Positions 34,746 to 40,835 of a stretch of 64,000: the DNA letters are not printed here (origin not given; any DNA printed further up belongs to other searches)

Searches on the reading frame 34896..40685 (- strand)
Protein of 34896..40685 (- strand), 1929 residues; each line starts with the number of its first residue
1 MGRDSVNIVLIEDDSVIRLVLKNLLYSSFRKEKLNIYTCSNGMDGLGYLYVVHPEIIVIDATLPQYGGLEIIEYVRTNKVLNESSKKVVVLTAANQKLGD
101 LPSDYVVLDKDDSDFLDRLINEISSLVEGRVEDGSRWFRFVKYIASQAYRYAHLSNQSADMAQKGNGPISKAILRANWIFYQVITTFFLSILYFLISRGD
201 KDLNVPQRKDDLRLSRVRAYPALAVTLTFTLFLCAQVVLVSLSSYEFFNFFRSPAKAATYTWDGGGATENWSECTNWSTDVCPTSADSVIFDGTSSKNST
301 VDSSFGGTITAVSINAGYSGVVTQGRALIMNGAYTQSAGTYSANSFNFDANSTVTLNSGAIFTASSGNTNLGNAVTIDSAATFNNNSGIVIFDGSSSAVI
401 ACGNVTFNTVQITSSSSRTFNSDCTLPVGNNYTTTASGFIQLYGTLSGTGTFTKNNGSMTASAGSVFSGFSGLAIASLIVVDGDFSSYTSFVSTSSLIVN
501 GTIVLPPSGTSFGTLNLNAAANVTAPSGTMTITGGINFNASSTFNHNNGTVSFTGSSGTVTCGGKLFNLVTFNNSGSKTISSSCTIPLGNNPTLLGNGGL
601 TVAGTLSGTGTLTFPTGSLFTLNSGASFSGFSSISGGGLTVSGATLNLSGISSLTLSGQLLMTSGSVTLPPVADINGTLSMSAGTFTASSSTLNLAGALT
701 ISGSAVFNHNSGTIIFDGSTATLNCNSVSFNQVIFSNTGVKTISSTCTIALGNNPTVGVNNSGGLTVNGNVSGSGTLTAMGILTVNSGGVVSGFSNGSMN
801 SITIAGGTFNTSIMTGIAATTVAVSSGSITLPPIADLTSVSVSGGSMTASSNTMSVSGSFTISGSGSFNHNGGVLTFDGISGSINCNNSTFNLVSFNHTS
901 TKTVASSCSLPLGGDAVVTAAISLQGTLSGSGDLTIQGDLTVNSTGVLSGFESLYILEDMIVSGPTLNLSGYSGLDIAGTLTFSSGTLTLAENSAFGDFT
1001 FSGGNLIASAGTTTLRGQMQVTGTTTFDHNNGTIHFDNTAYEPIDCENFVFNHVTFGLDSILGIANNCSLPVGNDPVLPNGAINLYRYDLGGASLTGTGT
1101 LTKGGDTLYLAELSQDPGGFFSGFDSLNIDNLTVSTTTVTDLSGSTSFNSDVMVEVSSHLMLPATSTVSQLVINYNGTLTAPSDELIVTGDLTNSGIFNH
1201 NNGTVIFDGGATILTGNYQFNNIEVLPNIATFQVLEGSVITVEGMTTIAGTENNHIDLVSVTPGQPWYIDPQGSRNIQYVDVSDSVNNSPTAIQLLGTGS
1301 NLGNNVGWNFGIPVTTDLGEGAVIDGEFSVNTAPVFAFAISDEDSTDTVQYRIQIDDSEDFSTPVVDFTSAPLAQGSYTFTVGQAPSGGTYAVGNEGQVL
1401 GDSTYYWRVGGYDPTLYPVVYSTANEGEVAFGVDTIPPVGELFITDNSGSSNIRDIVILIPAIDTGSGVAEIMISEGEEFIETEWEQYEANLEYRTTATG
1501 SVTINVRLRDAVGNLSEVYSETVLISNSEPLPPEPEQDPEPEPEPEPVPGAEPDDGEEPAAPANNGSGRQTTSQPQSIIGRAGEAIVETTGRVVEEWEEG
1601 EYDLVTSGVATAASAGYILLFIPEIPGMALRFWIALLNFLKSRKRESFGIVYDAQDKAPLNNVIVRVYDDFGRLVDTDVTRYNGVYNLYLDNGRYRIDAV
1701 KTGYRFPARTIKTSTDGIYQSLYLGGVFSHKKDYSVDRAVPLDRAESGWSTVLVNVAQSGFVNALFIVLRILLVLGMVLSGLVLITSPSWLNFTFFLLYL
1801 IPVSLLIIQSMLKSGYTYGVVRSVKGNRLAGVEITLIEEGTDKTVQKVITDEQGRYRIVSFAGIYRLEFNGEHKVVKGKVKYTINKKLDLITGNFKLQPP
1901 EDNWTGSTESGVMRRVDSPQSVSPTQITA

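Call 74: search_protein_families(library=pfam, proteins=[window:34896-40685:-], max_evalue=0.001)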
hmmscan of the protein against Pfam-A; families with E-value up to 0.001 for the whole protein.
window:34896-40685:- (1929 aa): 4 families
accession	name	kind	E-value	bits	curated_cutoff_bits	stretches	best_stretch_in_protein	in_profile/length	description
PF00072.30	Response_reg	-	5.7e-08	33.3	30.2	1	8-96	1-81/111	Response regulator receiver domain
PF14356.11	DUF4403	-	2.9e-05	23.3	28.3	0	1002-1042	294-335/425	Domain of unknown function (DUF4403)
PF22902.2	NOMO1-like_9th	-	0.00016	21.8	27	0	1828-1858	12-42/75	BOS complex subunit NOMO1-like, beta sandwich domain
PF17802.7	SpaA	-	0.00027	21.5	23.1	0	1824-1858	11-46/91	Prealbumin-like fold domain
